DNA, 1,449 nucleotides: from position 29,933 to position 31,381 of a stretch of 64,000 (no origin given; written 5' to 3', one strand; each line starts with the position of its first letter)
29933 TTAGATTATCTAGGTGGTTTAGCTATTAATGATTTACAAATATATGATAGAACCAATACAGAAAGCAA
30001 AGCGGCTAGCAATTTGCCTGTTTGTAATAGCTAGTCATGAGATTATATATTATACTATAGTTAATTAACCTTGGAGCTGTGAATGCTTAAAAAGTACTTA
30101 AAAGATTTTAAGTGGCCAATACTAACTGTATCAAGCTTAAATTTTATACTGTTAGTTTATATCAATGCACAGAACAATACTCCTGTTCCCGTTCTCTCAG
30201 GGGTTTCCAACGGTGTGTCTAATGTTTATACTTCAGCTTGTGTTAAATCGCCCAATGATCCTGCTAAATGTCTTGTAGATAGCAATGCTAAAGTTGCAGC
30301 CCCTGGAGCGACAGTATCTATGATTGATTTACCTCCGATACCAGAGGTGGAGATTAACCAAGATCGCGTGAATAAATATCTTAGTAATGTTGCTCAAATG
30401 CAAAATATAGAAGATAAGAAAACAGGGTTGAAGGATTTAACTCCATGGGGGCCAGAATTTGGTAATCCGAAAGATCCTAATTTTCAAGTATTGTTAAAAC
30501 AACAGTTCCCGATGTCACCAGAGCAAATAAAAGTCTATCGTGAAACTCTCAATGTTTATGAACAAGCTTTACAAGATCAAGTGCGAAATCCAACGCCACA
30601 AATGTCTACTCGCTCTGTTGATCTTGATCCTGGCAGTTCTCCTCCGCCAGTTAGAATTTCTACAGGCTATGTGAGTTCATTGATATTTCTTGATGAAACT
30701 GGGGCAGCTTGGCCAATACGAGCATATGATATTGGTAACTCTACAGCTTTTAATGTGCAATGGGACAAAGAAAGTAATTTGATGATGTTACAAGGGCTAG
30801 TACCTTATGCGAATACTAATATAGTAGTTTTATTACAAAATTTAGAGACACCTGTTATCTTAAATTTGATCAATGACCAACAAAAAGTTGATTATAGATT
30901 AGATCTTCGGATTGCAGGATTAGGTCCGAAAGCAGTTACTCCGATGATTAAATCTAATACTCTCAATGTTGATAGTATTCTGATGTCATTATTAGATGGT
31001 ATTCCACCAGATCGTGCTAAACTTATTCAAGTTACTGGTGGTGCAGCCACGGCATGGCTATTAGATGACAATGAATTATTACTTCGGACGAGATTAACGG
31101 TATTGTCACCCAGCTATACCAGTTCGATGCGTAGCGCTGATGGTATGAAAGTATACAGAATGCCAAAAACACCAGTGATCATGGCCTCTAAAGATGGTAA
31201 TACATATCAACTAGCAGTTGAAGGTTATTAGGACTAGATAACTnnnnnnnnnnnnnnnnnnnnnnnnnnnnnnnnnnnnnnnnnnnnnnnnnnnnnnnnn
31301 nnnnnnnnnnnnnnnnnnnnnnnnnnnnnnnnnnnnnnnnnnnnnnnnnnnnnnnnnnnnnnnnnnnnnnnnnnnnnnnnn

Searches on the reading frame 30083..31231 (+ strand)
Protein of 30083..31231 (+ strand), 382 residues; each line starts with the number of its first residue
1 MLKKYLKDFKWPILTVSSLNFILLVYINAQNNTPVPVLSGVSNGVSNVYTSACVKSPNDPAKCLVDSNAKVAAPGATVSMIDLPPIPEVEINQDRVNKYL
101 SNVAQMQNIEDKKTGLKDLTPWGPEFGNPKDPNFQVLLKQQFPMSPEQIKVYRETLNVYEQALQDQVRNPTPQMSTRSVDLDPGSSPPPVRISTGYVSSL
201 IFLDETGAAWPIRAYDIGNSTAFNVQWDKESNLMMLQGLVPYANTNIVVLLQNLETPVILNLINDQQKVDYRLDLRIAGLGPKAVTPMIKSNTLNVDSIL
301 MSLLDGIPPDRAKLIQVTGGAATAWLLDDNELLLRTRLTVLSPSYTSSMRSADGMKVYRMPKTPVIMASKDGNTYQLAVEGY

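Call 3: search_protein_families(library=pfam, proteins=[window:30083-31231:+], max_evalue=1)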
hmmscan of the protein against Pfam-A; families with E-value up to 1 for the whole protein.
window:30083-31231:+ (382 aa): 1 family
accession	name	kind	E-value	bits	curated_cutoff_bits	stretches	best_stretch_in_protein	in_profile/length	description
PF12293.13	T4BSS_DotH_IcmK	-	9.3e-72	241.4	25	1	143-376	1-237/238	Putative outer membrane core complex of type IVb secretion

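Call 4: search_protein_families(library=ncbifam, proteins=[window:30083-31231:+], max_evalue=1)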
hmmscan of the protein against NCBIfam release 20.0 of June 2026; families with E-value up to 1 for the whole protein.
window:30083-31231:+ (382 aa): 0 families

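Call 25: find_homologous_proteins(query=window:30083-31231:+, max_evalue=0.00001)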
Query window:30083-31231:+ (382 aa): 117 proteins with E <= 0.00001 among 4086 candidates.
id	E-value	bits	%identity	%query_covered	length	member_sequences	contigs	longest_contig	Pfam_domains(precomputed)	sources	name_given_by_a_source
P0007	5.9e-250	846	100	100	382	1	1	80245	PF12293.14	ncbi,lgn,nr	ncbi:MAG: hypothetical protein KBD64_00210 [Gammaproteobacteria bacterium]|nr:hypothetical protein [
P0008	3.2e-159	548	77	81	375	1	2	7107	PF12293.14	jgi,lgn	jgi:intracellular multiplication protein IcmK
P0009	1.4e-158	546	80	80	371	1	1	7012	PF12293.14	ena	-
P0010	1.1e-157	543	76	85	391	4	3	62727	PF12293.14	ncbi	-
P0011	2.3e-153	529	70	92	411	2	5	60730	PF12293.14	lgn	-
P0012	1.4e-144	500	73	79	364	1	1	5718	PF12293.14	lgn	-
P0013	1.8e-143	496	69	88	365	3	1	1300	PF12293.14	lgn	-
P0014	1.6e-138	480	69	80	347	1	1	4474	PF12293.14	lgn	-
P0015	5.3e-135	468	69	79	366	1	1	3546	PF12293.14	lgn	-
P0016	2.5e-133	463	65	82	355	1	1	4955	PF12293.14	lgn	-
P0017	2.1e-122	427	60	84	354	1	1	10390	PF12293.14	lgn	-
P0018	1.5e-117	411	58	81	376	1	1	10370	PF12293.14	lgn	-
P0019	2.7e-116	407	62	79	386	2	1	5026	PF12293.14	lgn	-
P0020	3.3e-113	396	57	80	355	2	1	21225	PF12293.14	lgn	-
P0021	4.9e-113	396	62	80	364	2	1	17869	PF12293.14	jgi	jgi:intracellular multiplication protein IcmK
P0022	2.9e-96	341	56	73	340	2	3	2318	PF12293.14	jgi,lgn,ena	-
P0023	3.5e-94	334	51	79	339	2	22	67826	PF12293.14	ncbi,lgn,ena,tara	tara:strand:- start:8168 stop:9187 length:1020 start_codon:yes stop_codon:yes gene_type:complete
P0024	5.4e-94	333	56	73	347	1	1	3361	PF12293.14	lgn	-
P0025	4.7e-92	327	56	67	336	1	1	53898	PF12293.14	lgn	-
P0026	2.5e-74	269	47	67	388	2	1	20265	PF12293.14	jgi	-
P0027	6.9e-71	257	46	74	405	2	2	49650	PF12293.14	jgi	-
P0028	1.2e-68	250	45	66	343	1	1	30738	PF12293.14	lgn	-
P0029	1.5e-65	240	46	66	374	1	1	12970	PF12293.14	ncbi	-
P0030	5.6e-65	238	45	66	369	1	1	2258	PF12293.14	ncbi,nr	ncbi:MAG TPA: DotH/IcmK family type IV secretion protein [Coxiellaceae bacterium]|nr:DotH/IcmK famil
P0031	1.2e-64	237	49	63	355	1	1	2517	PF12293.14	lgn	-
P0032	7.7e-64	234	44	66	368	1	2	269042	PF12293.14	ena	-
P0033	1.3e-63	233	45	67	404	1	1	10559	PF12293.14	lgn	-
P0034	1.3e-63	233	46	65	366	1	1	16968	PF12293.14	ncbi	-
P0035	2.9e-63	232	41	68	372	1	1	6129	PF12293.14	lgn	-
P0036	6.4e-63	231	45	65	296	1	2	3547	PF12293.14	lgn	-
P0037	2.9e-62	229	43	72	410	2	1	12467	PF12293.14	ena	-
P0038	5.9e-62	228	44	65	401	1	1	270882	PF12293.14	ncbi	-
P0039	1.2e-61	227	44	63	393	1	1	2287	PF12293.14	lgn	-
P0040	1.8e-61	226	44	65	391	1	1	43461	PF12293.14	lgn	-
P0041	1.8e-61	226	46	66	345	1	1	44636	PF12293.14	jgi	jgi:intracellular multiplication protein IcmK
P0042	2.1e-61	226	44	65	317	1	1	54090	PF12293.14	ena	-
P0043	2.2e-61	226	41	66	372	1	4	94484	PF12293.14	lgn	-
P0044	3.7e-61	225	43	65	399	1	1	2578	PF12293.14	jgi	jgi:intracellular multiplication protein IcmK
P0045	6.9e-61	224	42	65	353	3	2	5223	PF12293.14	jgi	jgi:intracellular multiplication protein IcmK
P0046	1.0e-60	224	40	66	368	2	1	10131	PF12293.14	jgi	jgi:intracellular multiplication protein IcmK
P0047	1.2e-60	224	41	69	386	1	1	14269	PF12293.14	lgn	-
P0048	1.3e-60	223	42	69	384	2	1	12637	PF12293.14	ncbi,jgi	jgi:intracellular multiplication protein IcmK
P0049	1.9e-60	223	42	65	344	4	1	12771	PF12293.14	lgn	-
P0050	2.0e-60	223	44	65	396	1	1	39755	PF12293.14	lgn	-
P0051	2.3e-60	223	49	55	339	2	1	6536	PF12293.14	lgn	-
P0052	2.4e-60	223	42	66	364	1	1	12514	PF12293.14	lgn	-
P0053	2.4e-60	223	43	65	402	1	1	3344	PF12293.14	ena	-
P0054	2.6e-60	222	39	78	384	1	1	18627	PF12293.14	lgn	-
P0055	4.2e-60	222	42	65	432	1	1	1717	PF12293.14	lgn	-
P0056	4.4e-60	222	42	66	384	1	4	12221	PF12293.14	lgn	-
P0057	5.4e-60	221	40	68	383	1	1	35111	PF12293.14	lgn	-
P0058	9.8e-60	221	41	66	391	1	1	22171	PF12293.14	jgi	jgi:intracellular multiplication protein IcmK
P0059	1.3e-59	220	41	66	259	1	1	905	PF12293.14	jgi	jgi:intracellular multiplication protein IcmK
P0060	1.6e-59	220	43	65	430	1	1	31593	PF12293.14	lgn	-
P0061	1.6e-59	220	40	69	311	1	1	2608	PF12293.14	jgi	-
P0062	1.6e-59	220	42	66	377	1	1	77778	PF12293.14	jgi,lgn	-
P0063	1.6e-59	220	41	66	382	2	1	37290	PF12293.14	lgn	-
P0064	2.3e-59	219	40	66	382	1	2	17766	PF12293.14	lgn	-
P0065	2.7e-59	219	40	69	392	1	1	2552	PF12293.14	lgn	-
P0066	3.2e-59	219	42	65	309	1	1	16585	PF12293.14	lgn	-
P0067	3.9e-59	219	41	66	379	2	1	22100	PF12293.14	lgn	-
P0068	4.0e-59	219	41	66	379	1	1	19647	PF12293.14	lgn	-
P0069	4.3e-59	218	41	66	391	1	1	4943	PF12293.14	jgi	jgi:intracellular multiplication protein IcmK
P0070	7.5e-59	218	46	66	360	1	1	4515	PF12293.14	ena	-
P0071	1.4e-58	217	42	66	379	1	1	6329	PF12293.14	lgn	-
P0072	1.6e-58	217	41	66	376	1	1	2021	PF12293.14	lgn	-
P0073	3.6e-58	215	41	68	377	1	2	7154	PF12293.14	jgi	jgi:intracellular multiplication protein IcmK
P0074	6.2e-58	215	42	65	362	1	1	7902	PF12293.14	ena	-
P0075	7.9e-58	214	38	77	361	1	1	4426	PF12293.14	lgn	-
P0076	1.6e-57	213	42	65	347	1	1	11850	PF12293.14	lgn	-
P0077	3.8e-57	212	44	66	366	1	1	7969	PF12293.14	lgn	-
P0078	1.6e-56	210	44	65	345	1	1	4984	PF12293.14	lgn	-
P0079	1.8e-56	210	44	66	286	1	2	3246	PF12293.14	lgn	-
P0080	2.0e-56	210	40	66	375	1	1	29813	PF12293.14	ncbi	-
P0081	2.3e-56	209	40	67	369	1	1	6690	PF12293.14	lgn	-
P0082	4.2e-56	209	44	63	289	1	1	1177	PF12293.14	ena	-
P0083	1.2e-55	207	40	66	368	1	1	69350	PF12293.14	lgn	-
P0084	1.3e-55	207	40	66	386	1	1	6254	PF12293.14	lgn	-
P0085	2.0e-55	206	40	67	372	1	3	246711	PF12293.14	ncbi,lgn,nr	ncbi:MAG: type IV secretion protein IcmK [Gammaproteobacteria bacterium]|nr:type IV secretion protei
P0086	2.2e-55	206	40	66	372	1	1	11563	PF12293.14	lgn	-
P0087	3.3e-55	206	43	65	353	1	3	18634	PF12293.14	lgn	-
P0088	4.9e-54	202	42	63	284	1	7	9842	PF12293.14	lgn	-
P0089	5.8e-54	202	44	63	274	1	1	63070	PF12293.14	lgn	-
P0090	4.8e-53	199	44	63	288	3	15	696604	PF12293.14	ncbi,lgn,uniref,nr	ncbi:DotH/IcmK family type IV secretion protein [Candidatus Synchoanobacter obligatus]|uniref:DotH/I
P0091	7.6e-53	198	42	63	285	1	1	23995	PF12293.14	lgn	-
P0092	1.5e-52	197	43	63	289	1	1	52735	PF12293.14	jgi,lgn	-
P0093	2.2e-52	196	43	63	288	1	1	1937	PF12293.14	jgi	jgi:intracellular multiplication protein IcmK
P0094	1.2e-51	194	41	63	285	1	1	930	PF12293.14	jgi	jgi:intracellular multiplication protein IcmK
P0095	2.4e-48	183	38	67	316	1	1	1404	PF12293.14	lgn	-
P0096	1.3e-47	181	41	66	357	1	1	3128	PF12293.14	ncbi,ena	-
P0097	3.7e-39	153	37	63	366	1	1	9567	PF12293.14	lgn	-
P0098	9.3e-39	152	37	64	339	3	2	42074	PF12293.14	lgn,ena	-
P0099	1.6e-37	147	34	65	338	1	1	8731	PF12293.14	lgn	-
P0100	2.7e-37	147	35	65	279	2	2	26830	PF12293.14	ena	-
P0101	4.7e-36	143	36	62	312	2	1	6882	PF12293.14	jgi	jgi:intracellular multiplication protein IcmK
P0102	3.0e-35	140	38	60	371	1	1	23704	PF12293.14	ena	-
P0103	5.4e-35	139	36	60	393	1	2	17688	PF12293.14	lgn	-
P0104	7.7e-35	139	35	60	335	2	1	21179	PF12293.14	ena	-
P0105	9.9e-35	138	34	64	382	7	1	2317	PF12293.14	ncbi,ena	-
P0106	1.3e-34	138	37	63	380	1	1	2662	PF12293.14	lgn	-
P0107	1.3e-34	138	33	66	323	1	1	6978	PF12293.14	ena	-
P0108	1.6e-34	138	35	62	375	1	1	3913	PF12293.14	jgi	jgi:intracellular multiplication protein IcmK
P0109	4.2e-34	136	33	65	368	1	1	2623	PF12293.14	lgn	-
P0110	5.9e-34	136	33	64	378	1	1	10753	PF12293.14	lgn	-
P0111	9.7e-33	132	34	62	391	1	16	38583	PF12293.14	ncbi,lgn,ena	-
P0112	9.7e-33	132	34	62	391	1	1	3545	PF12293.14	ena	-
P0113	1.1e-32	132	34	62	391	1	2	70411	PF12293.14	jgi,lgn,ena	-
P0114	2.9e-32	130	35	62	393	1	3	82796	PF12293.14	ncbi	-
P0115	3.9e-32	130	34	66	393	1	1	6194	PF12293.14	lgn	-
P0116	1.0e-31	128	33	64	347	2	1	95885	PF12293.14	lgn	-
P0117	2.2e-31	127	34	63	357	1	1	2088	PF12293.14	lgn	-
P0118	1.1e-29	122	34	63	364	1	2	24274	PF12293.14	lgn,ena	-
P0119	1.3e-29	121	32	63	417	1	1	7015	PF12293.14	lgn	-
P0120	2.8e-28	117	33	63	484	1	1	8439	PF12293.14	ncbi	-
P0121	9.5e-27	112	37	52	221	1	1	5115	PF12293.14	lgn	-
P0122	1.1e-23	102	33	62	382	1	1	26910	PF12293.14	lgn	-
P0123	5.1e-22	96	30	63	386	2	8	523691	PF12293.14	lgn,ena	-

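Call 29: find_related_loci(query=A3, collection=genome_contigs, flank=10000)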
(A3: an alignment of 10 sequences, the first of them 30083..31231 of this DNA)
Query A3 (382 aa) in genome_contigs; peptide patterns used: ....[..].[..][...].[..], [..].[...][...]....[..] (x = any residue, [..] = any of these).
394 stretches matched a pattern; 341 encode a relative of the query (tblastn E <= 1e-3); the best 80 are kept; 80 distinct loci.
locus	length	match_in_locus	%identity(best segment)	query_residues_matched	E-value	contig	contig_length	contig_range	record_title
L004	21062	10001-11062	70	28-382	6e-164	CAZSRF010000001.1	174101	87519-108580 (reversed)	MAG TPA_asm: uncultured Gammaproteobacteria bacterium isolate SRP170004_co1_145 genome assembly, contig: NODE_76_length_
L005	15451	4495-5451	76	60-382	2e-157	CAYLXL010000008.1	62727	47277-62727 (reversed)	MAG TPA_asm: uncultured Gammaproteobacteria bacterium isolate SRP219642_co7_536 genome assembly, contig: NODE_602_length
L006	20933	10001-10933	51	81-382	1e-91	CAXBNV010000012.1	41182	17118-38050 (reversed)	MAG TPA_asm: uncultured Gammaproteobacteria bacterium isolate ERR2762122_binner123_Refined_69 genome assembly, contig: E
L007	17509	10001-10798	48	124-381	5e-73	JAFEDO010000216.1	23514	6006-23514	MAG: Proteobacteria bacterium isolate SZAS-82 LIN-518__216__length-23514, whole genome shotgun sequence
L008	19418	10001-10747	47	134-382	6e-71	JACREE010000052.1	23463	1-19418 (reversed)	MAG: Gammaproteobacteria bacterium isolate NC_groundwater_1691_Pr3_B-0.1um_42_13 SR-2_scaffold_141_2459679, whole genome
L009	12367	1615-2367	46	131-381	7e-71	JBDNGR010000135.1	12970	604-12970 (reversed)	MAG: Coxiellaceae bacterium isolate concoct.216.WLB k141_390374, whole genome shotgun sequence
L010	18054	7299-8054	46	130-382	4e-70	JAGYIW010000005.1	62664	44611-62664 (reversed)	MAG: Gammaproteobacteria bacterium isolate M30B25 5, whole genome shotgun sequence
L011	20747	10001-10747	48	134-381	1e-69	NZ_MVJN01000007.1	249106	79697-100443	Legionella quinlivanii strain ID143958 Contig_7, whole genome shotgun sequence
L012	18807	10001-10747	48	134-381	2e-69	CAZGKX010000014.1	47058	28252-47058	MAG TPA_asm: uncultured Legionellaceae bacterium isolate binchicken_co266_181 genome assembly, contig: NODE_1480_length_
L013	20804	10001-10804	45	117-381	2e-69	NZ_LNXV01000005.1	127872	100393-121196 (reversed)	Legionella brunensis strain ATCC 43878 Lbru_ctg005, whole genome shotgun sequence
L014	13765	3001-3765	45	130-382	4e-69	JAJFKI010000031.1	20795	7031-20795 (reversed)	MAG: Gammaproteobacteria bacterium isolate OFTM187 OFTM187_30, whole genome shotgun sequence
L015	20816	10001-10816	45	124-381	3e-69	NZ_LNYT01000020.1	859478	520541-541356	Legionella rubrilucens strain WA-270A-C2 Lrub_ctg020, whole genome shotgun sequence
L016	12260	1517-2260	46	134-381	4e-69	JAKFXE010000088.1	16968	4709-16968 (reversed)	MAG: Coxiellaceae bacterium isolate ND2_Bin_21 ND2_0000387, whole genome shotgun sequence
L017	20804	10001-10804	45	128-381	7e-69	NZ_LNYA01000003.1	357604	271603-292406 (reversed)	Legionella erythra strain SE-32A-C8 Lery_ctg003, whole genome shotgun sequence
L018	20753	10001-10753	45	134-382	9e-69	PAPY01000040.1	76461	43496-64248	MAG: Legionellales bacterium isolate SP151 MHASMcontig_178754, whole genome shotgun sequence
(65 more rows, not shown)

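Call 62: find_encoding_contigs(protein=P0020, flank=6000, max_places=1)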
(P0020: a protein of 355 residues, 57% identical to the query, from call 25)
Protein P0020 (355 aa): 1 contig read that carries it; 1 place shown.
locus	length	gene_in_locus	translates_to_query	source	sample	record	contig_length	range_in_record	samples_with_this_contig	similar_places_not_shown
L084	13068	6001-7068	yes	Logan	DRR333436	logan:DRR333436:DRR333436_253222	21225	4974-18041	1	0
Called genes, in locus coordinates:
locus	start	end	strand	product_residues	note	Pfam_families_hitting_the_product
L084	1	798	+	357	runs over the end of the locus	PF16816:DotD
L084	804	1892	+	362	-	PF16932:T4SS_TraI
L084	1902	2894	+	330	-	PF00437:T2SSE, PF13191:AAA_16 (weak)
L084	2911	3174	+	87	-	-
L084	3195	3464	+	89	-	PF28014:IcmT_2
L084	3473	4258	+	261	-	PF11393:T4BSS_DotI_IcmL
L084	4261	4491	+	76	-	-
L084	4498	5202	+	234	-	PF11393:T4BSS_DotI_IcmL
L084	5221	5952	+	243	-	PF11393:T4BSS_DotI_IcmL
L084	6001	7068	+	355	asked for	PF12293:T4BSS_DotH_IcmK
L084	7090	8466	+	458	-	PF03743:TrbI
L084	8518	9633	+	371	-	-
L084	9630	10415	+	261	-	-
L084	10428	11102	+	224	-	-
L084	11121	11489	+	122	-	-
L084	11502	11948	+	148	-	-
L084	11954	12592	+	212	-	-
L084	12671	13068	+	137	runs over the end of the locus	-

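Call 63: find_encoding_contigs(protein=P0025, flank=6000, max_places=1)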
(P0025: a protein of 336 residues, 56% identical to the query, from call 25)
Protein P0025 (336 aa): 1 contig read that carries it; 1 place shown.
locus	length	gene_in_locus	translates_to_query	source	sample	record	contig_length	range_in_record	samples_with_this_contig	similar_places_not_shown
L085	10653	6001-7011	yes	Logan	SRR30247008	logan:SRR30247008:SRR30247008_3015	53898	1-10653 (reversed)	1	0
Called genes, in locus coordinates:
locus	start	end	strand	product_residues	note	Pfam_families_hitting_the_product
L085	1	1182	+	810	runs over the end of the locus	-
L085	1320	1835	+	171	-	PF16816:DotD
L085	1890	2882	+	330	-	PF16932:T4SS_TraI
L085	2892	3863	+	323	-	PF00437:T2SSE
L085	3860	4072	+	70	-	-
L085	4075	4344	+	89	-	PF28014:IcmT_2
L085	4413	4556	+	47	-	-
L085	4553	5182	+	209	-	PF11393:T4BSS_DotI_IcmL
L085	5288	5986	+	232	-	PF11393:T4BSS_DotI_IcmL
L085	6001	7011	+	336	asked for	PF12293:T4BSS_DotH_IcmK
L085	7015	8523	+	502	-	PF03743:TrbI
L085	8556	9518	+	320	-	-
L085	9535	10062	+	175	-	-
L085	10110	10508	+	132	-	-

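Call 64: find_encoding_contigs(protein=P0023, flank=6000, max_places=1)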
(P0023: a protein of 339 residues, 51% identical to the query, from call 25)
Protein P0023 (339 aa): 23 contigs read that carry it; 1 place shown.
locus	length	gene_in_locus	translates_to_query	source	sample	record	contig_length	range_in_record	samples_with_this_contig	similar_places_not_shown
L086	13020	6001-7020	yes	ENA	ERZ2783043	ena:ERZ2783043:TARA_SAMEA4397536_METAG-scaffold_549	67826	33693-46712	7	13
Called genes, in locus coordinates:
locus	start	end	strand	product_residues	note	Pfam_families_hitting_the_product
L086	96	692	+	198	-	PF16816:DotD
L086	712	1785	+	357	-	PF16932:T4SS_TraI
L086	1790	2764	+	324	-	PF00437:T2SSE, PF13555:AAA_29 (faint), PF25199:nSTAND_NTPase5 (faint), PF00005:ABC_tran (faint)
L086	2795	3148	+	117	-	-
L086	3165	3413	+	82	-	PF28014:IcmT_2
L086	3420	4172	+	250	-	PF11393:T4BSS_DotI_IcmL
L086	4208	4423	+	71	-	-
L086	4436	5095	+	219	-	PF11393:T4BSS_DotI_IcmL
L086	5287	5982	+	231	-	PF11393:T4BSS_DotI_IcmL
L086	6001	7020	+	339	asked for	PF12293:T4BSS_DotH_IcmK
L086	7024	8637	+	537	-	PF03743:TrbI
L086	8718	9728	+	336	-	-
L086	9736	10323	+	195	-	-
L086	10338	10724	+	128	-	PF20535:DUF6750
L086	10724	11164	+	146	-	-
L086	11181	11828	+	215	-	-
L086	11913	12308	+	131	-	PF20535:DUF6750 (faint)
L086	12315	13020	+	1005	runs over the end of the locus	-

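Call 65: find_encoding_contigs(protein=P0026, flank=6000, max_places=1)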
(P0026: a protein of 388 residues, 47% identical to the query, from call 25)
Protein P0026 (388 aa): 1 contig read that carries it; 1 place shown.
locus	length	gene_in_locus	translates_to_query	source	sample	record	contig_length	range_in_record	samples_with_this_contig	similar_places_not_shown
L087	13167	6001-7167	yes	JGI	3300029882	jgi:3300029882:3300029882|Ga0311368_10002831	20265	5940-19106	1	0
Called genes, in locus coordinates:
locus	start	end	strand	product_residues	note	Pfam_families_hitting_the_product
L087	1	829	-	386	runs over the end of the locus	PF23127:DotM_C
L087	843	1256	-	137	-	PF01464:SLT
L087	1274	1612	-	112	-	PF12608:T4bSS_IcmS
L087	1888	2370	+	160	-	PF16816:DotD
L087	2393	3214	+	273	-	PF16932:T4SS_TraI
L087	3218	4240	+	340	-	PF00437:T2SSE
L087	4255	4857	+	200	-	-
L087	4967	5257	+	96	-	PF28014:IcmT_2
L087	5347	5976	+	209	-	PF11393:T4BSS_DotI_IcmL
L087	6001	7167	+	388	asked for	PF12293:T4BSS_DotH_IcmK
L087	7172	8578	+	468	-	PF03743:TrbI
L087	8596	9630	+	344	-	PF05531:NPV_P10 (faint)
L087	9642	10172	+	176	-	-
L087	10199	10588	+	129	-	-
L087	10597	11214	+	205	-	-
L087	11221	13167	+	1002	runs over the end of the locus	-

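Call 72: find_encoding_contigs(protein=P0027, flank=6000, max_places=1)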
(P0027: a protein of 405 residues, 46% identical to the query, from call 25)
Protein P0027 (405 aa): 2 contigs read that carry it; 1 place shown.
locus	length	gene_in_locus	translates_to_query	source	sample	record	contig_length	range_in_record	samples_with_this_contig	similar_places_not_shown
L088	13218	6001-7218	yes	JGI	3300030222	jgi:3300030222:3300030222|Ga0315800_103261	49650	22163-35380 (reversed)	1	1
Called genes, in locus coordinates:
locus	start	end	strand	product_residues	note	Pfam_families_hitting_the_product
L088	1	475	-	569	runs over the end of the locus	PF27104:FimW_N, PF27125:FimW_C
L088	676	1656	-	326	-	PF13353:Fer4_12 (weak), PF04055:Radical_SAM (weak)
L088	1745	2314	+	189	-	PF08207:EFP_N, PF01132:EFP, PF09285:Elong-fact-P_C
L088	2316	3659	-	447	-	PF00067:p450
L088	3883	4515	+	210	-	PF00691:OmpA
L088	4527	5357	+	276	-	PF11393:T4BSS_DotI_IcmL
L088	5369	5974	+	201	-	PF11393:T4BSS_DotI_IcmL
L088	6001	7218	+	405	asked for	PF12293:T4BSS_DotH_IcmK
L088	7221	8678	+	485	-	PF03743:TrbI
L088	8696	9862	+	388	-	-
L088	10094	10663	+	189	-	-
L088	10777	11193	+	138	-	PF20535:DUF6750 (faint)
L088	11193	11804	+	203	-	-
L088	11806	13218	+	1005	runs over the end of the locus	-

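Call 73: find_encoding_contigs(protein=P0017, flank=6000, max_places=1)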
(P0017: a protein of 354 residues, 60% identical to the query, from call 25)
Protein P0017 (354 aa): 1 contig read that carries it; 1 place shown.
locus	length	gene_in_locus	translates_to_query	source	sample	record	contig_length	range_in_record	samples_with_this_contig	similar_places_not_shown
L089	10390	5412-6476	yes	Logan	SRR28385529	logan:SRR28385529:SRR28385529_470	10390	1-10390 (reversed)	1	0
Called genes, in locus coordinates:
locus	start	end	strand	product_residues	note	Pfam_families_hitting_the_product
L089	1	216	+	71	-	?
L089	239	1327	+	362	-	PF16932:T4SS_TraI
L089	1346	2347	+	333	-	PF00437:T2SSE, PF13191:AAA_16 (weak)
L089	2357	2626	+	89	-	-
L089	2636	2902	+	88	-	PF28014:IcmT_2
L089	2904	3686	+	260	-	PF11393:T4BSS_DotI_IcmL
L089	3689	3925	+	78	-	-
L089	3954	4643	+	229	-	PF11393:T4BSS_DotI_IcmL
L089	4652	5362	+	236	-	PF11393:T4BSS_DotI_IcmL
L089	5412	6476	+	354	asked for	PF12293:T4BSS_DotH_IcmK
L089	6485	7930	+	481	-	PF03743:TrbI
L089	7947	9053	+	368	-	-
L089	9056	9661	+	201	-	-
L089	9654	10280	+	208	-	-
